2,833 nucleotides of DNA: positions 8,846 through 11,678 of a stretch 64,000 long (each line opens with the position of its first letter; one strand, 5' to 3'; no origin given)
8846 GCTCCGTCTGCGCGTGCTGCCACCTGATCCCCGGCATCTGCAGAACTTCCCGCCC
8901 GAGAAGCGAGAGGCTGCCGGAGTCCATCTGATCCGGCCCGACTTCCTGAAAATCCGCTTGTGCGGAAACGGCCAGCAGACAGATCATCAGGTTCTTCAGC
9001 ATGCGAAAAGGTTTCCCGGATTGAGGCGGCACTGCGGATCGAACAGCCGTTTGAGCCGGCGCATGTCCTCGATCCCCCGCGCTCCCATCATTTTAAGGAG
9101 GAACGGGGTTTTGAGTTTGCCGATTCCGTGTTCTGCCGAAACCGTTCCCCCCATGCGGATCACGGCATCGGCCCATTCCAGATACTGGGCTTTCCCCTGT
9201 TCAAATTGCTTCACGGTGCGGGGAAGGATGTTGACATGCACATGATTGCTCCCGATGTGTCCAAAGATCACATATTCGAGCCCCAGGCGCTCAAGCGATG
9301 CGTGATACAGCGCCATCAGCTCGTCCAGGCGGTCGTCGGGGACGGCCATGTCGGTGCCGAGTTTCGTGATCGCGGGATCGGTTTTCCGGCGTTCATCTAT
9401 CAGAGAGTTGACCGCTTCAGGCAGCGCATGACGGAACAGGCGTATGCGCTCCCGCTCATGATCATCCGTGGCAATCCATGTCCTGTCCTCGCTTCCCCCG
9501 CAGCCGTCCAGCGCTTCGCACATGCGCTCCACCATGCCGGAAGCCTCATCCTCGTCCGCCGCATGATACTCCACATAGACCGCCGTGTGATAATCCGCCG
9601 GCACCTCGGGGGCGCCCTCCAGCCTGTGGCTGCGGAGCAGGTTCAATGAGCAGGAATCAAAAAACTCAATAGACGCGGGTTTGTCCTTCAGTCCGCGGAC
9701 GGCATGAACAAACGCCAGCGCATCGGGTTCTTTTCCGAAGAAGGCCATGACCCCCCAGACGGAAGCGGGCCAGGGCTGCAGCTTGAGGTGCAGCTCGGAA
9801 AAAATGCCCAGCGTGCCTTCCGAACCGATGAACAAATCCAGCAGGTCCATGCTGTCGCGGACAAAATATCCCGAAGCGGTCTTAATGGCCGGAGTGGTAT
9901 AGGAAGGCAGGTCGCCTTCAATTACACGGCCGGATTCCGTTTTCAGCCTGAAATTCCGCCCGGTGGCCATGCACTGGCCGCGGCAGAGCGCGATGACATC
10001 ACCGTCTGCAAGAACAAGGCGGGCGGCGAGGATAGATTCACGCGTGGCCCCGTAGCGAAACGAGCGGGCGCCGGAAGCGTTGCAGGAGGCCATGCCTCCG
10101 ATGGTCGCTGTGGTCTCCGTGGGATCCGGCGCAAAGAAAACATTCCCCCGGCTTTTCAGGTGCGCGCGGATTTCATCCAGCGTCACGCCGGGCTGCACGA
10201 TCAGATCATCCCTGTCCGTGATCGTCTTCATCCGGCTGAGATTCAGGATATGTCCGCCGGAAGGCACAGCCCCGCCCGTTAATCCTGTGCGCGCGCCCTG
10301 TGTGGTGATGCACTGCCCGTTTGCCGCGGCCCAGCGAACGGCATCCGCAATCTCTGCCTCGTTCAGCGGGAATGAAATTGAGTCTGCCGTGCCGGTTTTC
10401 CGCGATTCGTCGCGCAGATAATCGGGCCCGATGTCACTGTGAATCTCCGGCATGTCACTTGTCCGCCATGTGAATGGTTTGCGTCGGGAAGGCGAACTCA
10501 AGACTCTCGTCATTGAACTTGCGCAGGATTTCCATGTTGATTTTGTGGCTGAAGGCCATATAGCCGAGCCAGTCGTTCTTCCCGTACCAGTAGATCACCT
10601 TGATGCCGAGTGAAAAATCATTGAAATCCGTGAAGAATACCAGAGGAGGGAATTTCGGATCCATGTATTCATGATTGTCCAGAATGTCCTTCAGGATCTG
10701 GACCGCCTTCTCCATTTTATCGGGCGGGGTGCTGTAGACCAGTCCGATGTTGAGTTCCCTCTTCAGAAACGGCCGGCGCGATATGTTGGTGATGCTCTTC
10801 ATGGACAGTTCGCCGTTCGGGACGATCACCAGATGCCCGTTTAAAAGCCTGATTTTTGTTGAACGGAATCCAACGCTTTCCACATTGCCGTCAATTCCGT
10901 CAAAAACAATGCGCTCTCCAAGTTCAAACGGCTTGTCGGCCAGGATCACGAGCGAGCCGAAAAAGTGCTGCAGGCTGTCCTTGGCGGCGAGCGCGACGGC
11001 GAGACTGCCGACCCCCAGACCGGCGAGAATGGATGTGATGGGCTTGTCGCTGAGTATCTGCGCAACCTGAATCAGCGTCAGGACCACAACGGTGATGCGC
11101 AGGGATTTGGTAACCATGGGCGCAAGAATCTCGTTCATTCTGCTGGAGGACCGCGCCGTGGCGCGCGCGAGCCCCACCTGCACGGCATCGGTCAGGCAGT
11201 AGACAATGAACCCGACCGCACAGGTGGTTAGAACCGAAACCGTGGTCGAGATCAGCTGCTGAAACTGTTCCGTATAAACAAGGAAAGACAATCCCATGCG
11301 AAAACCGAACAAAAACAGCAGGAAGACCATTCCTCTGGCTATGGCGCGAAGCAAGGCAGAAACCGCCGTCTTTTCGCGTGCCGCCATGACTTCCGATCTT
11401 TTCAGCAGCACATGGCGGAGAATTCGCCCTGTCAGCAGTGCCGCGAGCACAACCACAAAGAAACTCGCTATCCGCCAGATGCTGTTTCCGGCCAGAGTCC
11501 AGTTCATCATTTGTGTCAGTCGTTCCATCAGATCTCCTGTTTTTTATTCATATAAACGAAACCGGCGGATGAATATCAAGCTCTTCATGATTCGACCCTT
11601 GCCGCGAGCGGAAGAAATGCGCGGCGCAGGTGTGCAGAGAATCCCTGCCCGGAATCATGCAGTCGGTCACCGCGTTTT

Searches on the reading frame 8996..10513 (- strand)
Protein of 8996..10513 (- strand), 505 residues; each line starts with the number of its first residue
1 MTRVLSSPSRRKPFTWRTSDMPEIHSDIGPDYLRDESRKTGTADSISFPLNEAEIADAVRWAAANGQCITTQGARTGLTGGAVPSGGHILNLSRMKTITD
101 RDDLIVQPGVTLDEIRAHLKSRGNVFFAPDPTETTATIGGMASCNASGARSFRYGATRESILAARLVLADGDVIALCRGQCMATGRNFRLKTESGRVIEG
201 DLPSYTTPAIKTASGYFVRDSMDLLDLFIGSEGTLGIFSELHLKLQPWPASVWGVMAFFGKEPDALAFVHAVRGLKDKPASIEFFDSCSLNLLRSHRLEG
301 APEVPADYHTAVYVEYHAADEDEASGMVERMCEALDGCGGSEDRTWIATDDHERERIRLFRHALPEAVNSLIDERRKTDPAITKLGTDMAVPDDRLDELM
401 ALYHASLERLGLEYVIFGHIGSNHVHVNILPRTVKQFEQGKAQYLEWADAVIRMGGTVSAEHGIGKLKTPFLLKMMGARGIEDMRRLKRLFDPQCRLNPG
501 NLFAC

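Call 8: search_protein_families(library=pfam, proteins=[window:8996-10513:-])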
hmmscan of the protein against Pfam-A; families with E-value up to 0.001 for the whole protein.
window:8996-10513:- (505 aa): 2 families
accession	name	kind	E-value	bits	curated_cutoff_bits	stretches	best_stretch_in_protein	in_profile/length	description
PF02913.24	FAD-oxidase_C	-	2.5e-40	139.2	21.2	1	255-501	8-247/248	FAD linked oxidases, C-terminal domain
PF01565.28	FAD_binding_4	-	1.7e-27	96.2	26.4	1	47-174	5-136/139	FAD binding domain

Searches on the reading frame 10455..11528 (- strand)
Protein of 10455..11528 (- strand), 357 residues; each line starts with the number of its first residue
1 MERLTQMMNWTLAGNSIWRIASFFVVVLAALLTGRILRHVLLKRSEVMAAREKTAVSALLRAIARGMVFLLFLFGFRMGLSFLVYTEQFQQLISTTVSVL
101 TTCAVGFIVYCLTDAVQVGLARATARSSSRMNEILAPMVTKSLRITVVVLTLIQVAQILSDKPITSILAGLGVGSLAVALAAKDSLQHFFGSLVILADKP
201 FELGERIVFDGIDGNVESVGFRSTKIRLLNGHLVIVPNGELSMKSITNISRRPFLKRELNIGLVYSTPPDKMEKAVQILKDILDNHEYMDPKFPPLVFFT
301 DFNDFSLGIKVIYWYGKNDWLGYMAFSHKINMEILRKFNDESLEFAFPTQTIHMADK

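Call 8: search_protein_families(library=pfam, proteins=[window:10455-11528:-])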
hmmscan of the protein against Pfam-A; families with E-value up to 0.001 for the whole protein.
window:10455-11528:- (357 aa): 2 families
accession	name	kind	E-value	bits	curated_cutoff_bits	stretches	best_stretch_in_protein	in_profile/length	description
PF00924.24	MS_channel_2nd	-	8.4e-20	71.1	20.2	1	184-251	1-68/68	Mechanosensitive ion channel, beta-domain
PF21082.3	MS_channel_3rd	-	6.8e-15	55.7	21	1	258-345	2-88/88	Mechanosensitive ion channel MscS, C-terminal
